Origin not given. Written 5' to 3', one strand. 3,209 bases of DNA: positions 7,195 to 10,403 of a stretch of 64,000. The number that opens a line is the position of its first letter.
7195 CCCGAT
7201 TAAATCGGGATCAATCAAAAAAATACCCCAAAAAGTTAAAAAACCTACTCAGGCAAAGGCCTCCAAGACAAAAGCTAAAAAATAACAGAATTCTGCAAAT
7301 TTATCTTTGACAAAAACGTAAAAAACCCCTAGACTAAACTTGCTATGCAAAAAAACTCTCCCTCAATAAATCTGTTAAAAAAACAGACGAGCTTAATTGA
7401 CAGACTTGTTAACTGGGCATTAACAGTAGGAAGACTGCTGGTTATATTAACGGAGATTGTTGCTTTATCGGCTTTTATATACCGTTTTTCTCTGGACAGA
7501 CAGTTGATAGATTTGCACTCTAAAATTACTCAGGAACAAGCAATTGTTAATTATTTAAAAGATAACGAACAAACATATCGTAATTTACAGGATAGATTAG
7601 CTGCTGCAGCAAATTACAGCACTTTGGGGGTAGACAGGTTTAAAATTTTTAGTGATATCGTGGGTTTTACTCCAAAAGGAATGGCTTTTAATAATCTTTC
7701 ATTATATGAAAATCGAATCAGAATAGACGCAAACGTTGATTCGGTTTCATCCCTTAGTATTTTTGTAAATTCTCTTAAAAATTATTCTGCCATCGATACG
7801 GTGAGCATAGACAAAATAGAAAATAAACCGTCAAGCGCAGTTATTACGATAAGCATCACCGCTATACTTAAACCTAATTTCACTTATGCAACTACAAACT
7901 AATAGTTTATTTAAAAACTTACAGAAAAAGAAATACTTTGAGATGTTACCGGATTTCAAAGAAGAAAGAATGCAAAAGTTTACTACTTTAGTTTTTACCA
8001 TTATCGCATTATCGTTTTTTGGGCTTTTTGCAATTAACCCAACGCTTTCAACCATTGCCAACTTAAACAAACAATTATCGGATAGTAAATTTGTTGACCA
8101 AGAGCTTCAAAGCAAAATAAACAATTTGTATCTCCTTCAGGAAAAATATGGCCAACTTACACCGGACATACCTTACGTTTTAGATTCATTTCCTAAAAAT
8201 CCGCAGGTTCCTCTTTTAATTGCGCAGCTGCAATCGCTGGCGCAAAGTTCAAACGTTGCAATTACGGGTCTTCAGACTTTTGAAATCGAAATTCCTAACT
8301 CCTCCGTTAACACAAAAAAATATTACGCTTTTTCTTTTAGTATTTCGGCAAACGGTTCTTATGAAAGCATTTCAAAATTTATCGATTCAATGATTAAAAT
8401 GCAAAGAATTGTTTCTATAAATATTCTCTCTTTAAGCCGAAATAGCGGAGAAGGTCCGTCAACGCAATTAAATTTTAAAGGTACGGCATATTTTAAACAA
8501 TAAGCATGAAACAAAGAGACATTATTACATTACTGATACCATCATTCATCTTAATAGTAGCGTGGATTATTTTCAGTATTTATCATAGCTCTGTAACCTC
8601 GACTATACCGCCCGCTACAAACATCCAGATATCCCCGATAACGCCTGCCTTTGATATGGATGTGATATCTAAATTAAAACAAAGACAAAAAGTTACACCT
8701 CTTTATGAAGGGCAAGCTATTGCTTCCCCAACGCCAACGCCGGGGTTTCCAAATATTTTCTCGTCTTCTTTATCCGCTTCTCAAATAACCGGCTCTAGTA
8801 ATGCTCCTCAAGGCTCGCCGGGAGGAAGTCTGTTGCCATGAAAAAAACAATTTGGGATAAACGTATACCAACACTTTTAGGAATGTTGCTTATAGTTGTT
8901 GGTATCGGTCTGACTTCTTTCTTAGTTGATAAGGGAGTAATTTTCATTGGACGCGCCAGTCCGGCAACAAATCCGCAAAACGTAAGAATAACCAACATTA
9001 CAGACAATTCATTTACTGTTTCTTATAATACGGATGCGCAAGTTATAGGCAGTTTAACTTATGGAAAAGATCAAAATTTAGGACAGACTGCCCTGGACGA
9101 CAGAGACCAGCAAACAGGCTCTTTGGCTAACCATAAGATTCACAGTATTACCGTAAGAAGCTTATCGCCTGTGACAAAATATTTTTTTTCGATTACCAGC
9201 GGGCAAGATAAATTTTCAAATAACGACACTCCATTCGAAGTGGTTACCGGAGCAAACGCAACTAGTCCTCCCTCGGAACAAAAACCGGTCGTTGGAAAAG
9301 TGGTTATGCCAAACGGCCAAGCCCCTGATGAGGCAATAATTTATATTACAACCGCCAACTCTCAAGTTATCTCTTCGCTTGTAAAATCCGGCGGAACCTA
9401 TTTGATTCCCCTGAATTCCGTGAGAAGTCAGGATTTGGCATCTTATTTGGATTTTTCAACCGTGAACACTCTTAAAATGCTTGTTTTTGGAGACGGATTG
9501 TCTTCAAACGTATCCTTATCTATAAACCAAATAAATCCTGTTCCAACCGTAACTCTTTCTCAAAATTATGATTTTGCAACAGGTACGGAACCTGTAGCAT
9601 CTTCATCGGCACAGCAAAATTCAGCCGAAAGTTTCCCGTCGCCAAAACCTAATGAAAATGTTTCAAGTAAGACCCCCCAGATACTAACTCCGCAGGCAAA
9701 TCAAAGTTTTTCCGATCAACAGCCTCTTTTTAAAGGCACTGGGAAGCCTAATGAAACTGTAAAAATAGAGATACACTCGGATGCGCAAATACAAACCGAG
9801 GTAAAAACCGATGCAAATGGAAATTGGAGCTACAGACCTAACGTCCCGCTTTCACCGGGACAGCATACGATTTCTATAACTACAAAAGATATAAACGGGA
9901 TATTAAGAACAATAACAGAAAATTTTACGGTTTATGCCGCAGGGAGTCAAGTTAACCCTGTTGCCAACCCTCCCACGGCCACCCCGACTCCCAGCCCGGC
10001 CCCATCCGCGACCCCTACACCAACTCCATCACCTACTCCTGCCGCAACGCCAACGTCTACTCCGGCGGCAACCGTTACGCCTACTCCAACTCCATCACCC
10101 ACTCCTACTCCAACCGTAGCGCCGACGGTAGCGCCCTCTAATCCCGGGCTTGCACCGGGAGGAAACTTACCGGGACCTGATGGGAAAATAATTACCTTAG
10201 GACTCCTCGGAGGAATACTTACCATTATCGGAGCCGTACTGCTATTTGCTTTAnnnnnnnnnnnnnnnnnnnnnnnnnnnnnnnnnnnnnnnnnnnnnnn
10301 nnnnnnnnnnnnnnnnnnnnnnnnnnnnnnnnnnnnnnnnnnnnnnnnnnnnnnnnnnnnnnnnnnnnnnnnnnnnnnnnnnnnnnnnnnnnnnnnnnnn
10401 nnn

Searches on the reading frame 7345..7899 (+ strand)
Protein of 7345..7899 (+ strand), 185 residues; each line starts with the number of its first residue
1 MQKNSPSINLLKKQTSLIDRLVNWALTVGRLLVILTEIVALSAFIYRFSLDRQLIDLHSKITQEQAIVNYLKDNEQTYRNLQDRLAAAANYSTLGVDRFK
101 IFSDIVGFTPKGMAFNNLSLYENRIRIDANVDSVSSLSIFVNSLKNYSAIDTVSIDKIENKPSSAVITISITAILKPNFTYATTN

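Call 21: search_protein_families(library=pfam, proteins=[window:7345-7899:+], max_evalue=0.001)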
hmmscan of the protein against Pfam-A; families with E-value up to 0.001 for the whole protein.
window:7345-7899:+ (185 aa): 1 family
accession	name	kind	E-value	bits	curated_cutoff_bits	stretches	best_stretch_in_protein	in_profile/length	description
PF05137.18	PilN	-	0.00048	20.5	22.8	1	101-162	2-63/78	Fimbrial assembly protein (PilN)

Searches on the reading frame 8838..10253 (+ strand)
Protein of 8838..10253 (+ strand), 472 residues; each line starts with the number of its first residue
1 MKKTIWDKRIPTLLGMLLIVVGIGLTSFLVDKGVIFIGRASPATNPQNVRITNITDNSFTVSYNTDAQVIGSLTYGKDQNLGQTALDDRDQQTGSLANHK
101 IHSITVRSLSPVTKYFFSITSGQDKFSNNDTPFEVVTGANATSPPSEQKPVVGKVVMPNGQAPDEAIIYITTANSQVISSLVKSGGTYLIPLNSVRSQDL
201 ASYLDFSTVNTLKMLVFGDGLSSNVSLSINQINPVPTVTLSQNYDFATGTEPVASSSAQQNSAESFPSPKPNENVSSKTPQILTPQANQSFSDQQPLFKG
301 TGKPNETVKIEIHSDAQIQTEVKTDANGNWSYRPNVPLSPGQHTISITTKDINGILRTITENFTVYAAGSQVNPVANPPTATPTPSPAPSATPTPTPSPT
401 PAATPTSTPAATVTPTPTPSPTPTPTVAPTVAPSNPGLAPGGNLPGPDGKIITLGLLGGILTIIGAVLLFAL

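Call 3: search_protein_families(library=ncbifam, proteins=[window:8838-10253:+], max_evalue=10)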
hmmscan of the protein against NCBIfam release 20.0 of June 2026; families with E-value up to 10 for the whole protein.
window:8838-10253:+ (472 aa): 3 families
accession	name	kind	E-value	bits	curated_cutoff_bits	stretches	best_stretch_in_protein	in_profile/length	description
NF040520.1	Ig_like_BLP2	equivalog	1.3e-07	30.1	750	1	287-367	531-609/730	Ig-like repeat protein Blp2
NF058648.1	ECF_sub_HI1622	equivalog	0.044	13.8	100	1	302-386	36-117/180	NikL family nickel/cobalt ECF transporter subunit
NF037973.1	metallo_SslE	exception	1.4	6.1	3000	1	379-427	46-92/1519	lipoprotein metalloprotease SslE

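Call 4: search_protein_families(library=pfam, proteins=[window:8838-10253:+], max_evalue=1)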
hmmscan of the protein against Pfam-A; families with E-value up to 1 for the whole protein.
window:8838-10253:+ (472 aa): 5 families
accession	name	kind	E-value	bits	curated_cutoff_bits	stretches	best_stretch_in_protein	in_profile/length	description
PF19077.6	Big_13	-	1.5e-10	41.9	27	1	288-364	21-99/102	Bacterial Ig-like domain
PF16656.11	Pur_ac_phosph_N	-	3.4e-06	28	30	1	46-127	1-86/93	Purple acid Phosphatase, N-terminal domain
PF00041.27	fn3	-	0.00013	22.6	25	1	45-121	2-68/84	Fibronectin type III domain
PF00630.25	Filamin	-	0.021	16.1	26.9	1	302-351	34-84/93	Filamin/ABP280 repeat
PF22902.2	NOMO1-like_9th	-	0.13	12.5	27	0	306-332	14-42/75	BOS complex subunit NOMO1-like, beta sandwich domain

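Call 8: find_encoding_contigs(protein=window:8838-10253:+, flank=10000, max_places=6)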
Protein window:8838-10253:+ (472 aa): 2 contigs read that carry it; 1 place shown.
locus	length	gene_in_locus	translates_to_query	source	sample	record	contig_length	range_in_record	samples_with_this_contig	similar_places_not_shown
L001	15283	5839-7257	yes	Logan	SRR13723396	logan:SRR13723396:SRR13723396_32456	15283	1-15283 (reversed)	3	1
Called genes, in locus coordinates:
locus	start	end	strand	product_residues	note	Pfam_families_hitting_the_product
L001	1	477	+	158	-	?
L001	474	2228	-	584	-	PF00009:GTP_EFTU, PF00071:Ras (weak), PF03144:GTP_EFTU_D2, PF14492:EFG_III (weak), PF00679:EFG_C, PF06421:LepA_C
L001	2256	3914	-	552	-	PF01554:MatE, PF03023:MurJ, PF13440:Polysacc_synt_3 (weak)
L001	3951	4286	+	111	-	-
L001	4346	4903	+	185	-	-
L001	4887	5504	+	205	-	PF04350:PilO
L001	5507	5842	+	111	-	-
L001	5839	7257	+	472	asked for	PF16656:Pur_ac_phosph_N (weak), PF19077:Big_13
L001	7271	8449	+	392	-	PF02366:PMT (weak)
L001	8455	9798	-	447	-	PF02366:PMT, PF13231:PMT_2, PF16192:PMT_4TMC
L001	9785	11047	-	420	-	-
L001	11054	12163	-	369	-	PF03816:LytR_cpsA_psr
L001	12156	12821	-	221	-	PF00121:TIM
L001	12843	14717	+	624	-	PF00580:UvrD-helicase, PF13245:AAA_19, PF01443:Viral_helicase1 (faint), PF13361:UvrD_C, PF13538:UvrD_C_2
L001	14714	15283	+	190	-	?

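Call 13: find_homologous_proteins(query=window:8838-10253:+, max_evalue=0.001)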
Query window:8838-10253:+ (472 aa): 507 proteins with E <= 0.001 among 8000 candidates; the best 120 are listed.
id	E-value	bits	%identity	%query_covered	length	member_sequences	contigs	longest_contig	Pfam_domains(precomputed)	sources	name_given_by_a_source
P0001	1.8e-288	975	96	100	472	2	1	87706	PF19077.7,PF16656.12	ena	-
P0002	1.6e-283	959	95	100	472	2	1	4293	PF19077.7,PF16656.12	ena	-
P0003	8.2e-249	844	83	100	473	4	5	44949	PF19077.7,PF16656.12,PF17936.8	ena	-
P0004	1.4e-243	827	77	100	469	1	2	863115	PF19077.7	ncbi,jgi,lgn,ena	-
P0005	3.4e-239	813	80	100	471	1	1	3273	PF19077.7,PF16656.12,PF17936.8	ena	-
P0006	3.1e-235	800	74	100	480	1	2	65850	PF19077.7,PF16656.12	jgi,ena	jgi:hypothetical protein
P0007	3.9e-234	796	74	100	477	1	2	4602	PF19077.7,PF17936.8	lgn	-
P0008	1.9e-231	787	75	100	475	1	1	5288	PF19077.7,PF16656.12,PF17936.8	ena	-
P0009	2.3e-231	787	79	100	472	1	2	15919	PF19077.7,PF17936.8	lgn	-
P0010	1.3e-230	784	76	100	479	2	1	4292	PF19077.7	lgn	-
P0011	3.9e-230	783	76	100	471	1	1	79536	PF19077.7,PF16656.12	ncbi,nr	ncbi:MAG: Ig-like domain-containing protein [Patescibacteria group bacterium]|nr:Ig-like domain-cont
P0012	7.7e-230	782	76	100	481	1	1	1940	PF19077.7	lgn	-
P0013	3.0e-228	777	77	100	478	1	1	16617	PF19077.7,PF16656.12,PF17936.8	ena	-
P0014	7.3e-228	775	77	100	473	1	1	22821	PF13620.13,PF19077.7,PF16656.12,PF17936.8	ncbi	-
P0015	1.4e-227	774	76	100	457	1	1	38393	PF19077.7,PF16656.12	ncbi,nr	ncbi:MAG: Ig-like domain-containing protein [Patescibacteria group bacterium]|nr:Ig-like domain-cont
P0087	4.2e-137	476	56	79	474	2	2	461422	PF19077.7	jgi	jgi:hypothetical protein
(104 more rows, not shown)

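Call 65: find_encoding_contigs(protein=P0004, flank=10000, max_places=2)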
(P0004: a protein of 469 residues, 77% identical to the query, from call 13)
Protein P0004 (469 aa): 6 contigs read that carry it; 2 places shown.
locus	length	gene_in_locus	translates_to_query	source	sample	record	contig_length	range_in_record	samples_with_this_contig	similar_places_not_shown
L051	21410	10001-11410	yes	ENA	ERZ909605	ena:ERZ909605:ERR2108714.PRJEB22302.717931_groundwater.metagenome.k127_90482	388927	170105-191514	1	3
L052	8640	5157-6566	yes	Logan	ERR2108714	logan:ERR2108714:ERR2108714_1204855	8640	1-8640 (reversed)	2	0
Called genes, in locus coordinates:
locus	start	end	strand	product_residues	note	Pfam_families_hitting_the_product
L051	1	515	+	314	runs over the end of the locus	PF01040:UbiA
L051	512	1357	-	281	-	PF08308:PEGA (faint), PF08239:SH3_3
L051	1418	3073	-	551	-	PF00118:Cpn60_TCP1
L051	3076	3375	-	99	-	PF00166:Cpn10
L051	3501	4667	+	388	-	-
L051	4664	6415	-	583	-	PF00009:GTP_EFTU, PF00071:Ras (weak), PF22042:EF-G_D2 (weak), PF03144:GTP_EFTU_D2, PF14492:EFG_III (weak), PF00679:EFG_C, PF06421:LepA_C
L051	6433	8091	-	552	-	PF01554:MatE (weak), PF03023:MurJ, PF13440:Polysacc_synt_3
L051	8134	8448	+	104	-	PF01649:Ribosomal_S20p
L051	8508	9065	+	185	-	-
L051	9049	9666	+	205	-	PF04350:PilO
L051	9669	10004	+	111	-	-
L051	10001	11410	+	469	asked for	PF19077:Big_13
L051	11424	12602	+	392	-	-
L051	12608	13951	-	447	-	PF02366:PMT, PF13231:PMT_2, PF16192:PMT_4TMC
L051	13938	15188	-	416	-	-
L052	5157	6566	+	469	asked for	PF19077:Big_13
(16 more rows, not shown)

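Call 66: find_encoding_contigs(protein=P0087, flank=10000, max_places=2)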
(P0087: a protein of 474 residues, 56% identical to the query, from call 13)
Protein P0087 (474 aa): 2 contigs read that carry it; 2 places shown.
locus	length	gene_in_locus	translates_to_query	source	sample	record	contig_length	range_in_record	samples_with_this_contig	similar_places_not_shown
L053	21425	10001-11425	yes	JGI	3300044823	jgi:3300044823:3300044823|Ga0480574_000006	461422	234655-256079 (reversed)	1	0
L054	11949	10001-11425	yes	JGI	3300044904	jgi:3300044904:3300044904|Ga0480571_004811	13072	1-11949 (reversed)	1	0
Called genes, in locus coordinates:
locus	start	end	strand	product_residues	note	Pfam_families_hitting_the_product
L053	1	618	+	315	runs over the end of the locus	PF01040:UbiA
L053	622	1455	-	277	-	PF08308:PEGA (weak), PF08239:SH3_3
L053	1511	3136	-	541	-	PF00118:Cpn60_TCP1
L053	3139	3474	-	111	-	PF00166:Cpn10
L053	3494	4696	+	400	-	-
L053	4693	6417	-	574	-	PF00009:GTP_EFTU, PF00071:Ras (weak), PF03144:GTP_EFTU_D2, PF14492:EFG_III (weak), PF00679:EFG_C, PF06421:LepA_C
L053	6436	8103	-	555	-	PF03023:MurJ, PF13440:Polysacc_synt_3 (weak)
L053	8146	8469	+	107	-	PF01649:Ribosomal_S20p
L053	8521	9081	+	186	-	PF05137:PilN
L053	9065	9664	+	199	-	PF04350:PilO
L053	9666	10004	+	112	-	-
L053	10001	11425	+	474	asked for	PF19077:Big_13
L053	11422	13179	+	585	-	-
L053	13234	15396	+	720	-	PF10060:DUF2298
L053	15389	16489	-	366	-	PF03816:LytR_cpsA_psr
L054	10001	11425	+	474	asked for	PF19077:Big_13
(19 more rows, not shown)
